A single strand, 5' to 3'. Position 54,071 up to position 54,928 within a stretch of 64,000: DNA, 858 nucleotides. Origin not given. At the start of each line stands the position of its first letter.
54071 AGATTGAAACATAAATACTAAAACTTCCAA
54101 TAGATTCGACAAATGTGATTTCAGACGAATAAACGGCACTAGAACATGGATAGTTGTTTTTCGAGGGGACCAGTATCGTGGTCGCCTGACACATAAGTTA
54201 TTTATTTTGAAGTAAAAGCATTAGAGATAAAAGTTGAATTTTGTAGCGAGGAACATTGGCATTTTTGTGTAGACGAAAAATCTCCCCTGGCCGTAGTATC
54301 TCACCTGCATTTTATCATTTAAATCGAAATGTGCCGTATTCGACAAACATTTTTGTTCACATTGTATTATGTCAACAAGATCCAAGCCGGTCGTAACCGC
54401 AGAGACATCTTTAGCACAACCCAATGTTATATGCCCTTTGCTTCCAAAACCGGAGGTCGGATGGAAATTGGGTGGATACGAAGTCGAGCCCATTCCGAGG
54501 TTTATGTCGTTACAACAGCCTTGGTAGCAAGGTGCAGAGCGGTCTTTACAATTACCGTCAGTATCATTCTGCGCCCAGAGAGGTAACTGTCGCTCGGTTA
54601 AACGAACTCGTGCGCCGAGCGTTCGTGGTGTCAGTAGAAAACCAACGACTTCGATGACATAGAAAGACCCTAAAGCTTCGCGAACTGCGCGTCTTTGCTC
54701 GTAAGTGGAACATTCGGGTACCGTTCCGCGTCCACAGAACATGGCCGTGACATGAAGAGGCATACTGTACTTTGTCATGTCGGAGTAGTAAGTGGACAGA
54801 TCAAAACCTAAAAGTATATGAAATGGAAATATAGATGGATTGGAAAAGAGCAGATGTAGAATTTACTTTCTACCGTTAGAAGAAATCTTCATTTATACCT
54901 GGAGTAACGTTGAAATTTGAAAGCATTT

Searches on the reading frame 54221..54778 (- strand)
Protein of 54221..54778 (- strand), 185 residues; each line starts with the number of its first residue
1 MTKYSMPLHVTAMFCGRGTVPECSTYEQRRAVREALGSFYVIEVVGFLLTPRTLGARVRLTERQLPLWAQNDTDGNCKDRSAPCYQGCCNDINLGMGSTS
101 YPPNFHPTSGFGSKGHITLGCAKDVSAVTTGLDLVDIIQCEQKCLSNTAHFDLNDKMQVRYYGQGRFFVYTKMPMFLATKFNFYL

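Call 17: search_protein_families(library=pfam, proteins=[window:54221-54778:-], max_evalue=0.01)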
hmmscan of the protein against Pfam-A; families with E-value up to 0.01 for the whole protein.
window:54221-54778:- (185 aa): 1 family
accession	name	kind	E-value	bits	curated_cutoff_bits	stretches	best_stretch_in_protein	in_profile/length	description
PF05881.18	CNPase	-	8.6e-26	91.3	25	1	8-183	65-211/236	2',3'-cyclic nucleotide 3'-phosphodiesterase (CNP or CNPase)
